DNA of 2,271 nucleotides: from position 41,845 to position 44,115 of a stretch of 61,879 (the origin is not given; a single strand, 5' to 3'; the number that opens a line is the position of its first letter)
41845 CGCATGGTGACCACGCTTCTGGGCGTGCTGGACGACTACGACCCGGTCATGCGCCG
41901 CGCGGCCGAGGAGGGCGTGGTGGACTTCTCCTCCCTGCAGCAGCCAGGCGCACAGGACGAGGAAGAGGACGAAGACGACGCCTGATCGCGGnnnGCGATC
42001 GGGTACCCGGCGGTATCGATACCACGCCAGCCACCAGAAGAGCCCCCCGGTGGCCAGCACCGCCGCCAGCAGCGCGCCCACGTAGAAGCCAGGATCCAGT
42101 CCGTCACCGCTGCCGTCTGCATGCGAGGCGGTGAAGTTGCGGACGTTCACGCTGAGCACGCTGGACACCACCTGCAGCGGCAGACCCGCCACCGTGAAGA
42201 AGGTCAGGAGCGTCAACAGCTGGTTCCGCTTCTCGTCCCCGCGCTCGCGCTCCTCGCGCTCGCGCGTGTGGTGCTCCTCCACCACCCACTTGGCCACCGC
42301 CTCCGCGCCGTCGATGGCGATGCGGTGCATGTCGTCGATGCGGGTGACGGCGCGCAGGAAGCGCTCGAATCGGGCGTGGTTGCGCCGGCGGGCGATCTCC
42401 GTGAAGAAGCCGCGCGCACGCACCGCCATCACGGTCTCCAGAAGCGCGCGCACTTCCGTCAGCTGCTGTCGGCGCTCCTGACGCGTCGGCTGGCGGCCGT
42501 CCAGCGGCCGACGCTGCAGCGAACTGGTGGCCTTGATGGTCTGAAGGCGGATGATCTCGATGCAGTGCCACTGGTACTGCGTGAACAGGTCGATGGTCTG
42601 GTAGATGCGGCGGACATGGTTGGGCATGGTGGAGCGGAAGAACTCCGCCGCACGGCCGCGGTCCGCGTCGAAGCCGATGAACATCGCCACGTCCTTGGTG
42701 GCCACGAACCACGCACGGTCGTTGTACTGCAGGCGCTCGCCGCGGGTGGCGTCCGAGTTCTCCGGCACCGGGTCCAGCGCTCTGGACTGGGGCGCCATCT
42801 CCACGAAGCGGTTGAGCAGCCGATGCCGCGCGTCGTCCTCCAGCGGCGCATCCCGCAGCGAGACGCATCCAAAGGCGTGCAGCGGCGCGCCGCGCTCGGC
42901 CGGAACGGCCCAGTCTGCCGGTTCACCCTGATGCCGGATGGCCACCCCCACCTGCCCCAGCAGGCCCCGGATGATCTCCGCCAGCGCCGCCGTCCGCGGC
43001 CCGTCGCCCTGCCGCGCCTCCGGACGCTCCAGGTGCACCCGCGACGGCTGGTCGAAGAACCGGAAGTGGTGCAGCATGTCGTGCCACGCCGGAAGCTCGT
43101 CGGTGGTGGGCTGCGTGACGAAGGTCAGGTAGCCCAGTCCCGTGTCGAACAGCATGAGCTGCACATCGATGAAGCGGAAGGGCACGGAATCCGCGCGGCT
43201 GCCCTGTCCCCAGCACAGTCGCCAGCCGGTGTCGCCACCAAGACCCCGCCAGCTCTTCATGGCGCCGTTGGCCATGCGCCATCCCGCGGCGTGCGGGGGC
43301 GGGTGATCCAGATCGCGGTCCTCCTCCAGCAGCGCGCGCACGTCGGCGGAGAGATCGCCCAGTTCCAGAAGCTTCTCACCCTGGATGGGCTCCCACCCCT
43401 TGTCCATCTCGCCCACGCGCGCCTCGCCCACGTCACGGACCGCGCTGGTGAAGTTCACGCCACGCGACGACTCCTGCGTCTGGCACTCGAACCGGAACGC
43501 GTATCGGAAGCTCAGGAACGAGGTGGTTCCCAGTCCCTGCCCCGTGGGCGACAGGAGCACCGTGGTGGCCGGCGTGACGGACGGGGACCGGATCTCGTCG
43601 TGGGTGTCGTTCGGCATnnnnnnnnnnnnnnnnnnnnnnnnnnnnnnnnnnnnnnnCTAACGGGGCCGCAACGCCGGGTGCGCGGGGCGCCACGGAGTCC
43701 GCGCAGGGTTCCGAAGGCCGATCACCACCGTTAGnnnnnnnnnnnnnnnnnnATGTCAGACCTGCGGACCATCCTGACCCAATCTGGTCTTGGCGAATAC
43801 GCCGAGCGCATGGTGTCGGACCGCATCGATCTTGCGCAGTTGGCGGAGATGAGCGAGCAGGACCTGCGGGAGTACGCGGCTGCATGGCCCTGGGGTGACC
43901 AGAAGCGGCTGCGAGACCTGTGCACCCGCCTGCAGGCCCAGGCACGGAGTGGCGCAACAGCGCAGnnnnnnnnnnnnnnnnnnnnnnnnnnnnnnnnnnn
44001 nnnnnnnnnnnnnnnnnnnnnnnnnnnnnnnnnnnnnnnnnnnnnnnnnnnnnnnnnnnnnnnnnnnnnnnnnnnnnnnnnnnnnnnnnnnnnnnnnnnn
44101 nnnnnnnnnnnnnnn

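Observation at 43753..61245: Two paralogous giant HEPN-like/NACHT/TPR STAND proteins within 18 kb, one with an extra N-terminal SAM domain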

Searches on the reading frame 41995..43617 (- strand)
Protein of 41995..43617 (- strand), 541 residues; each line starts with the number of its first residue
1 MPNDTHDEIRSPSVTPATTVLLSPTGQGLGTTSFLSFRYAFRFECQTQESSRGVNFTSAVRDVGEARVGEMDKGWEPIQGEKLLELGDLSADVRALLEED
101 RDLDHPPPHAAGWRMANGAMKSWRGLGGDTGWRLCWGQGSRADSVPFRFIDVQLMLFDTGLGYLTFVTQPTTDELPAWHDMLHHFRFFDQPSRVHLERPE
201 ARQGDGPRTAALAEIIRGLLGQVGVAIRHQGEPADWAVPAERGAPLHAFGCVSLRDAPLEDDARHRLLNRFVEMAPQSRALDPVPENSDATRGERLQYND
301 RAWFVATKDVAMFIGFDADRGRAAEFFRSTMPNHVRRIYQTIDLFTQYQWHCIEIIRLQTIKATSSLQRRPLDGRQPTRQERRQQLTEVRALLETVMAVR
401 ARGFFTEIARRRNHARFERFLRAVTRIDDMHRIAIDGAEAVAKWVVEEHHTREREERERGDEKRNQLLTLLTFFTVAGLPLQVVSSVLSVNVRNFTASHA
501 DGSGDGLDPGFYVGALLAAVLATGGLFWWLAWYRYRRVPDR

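Call 13: search_protein_families(library=pfam, proteins=[window:41995-43617:-], max_evalue=0.001)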
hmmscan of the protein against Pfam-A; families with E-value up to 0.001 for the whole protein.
window:41995-43617:- (541 aa): 1 family
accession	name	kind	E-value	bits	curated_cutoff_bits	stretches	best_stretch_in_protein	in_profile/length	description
PF01544.23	CorA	-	0.00012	21.9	27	1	461-531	227-291/292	CorA-like Mg2+ transporter protein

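Call 74: search_protein_families(library=padloc, proteins=[window:41995-43617:-], max_evalue=0.01)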
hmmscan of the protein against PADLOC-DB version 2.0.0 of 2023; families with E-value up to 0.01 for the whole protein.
window:41995-43617:- (541 aa): 2 families
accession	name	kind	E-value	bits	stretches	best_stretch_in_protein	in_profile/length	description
PDLC01175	CorA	-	2.7e-13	48.2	1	32-197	11-163/245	CorA-like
PDLC01043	CorA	-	0.00031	17.6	1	324-502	270-419/457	CorA-like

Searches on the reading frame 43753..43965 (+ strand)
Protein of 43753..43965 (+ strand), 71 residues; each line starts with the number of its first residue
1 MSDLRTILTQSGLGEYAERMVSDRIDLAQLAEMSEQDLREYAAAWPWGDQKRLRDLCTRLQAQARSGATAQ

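Call 17: search_protein_families(library=pfam, proteins=[window:43753-43965:+], max_evalue=10)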
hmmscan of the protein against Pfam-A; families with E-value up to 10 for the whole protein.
seq(71 aa): 3 families
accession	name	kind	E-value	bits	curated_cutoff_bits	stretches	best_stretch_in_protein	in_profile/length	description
PF00536.37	SAM_1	-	0.00026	21.7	23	1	3-41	7-45/64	SAM domain (Sterile alpha motif)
PF00570.28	HRDC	-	0.0088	16.4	23.8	1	6-45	25-64/68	HRDC domain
PF07647.24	SAM_2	-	0.043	14.4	20.5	1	11-40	16-46/66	SAM domain (Sterile alpha motif)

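Call 68: search_protein_families(library=pfam, alignment_id=A5, max_evalue=0.01)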
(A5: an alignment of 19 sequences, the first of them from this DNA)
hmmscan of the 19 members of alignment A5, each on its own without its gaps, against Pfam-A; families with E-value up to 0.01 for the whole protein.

A. member 1, seq(71 aa): 2 families
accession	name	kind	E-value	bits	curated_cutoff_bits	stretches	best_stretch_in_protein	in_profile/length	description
PF00536.37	SAM_1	-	0.00026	21.7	23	1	3-41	7-45/64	SAM domain (Sterile alpha motif)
PF00570.28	HRDC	-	0.0088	16.4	23.8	0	6-45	25-64/68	HRDC domain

B. families by the number of members that match (of 19 scanned): 7 families
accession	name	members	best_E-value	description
PF00536.37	SAM_1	14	3e-18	SAM domain (Sterile alpha motif)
PF07647.24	SAM_2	11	7.5e-18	SAM domain (Sterile alpha motif)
PF09597.18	SAM_Ribosomal_mS41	1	0.00035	Small ribosomal subunit protein mS41 SAM domain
PF22931.4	SAM_TNK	1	0.0016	SAM domain-like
PF21907.4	SAM_CEP-1_C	1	0.0019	CEP-1 C-terminal SAM domain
PF22993.4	SAM_EPH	1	0.0049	Ephrin receptor 1 SAM domain-like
PF00570.28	HRDC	1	0.0088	HRDC domain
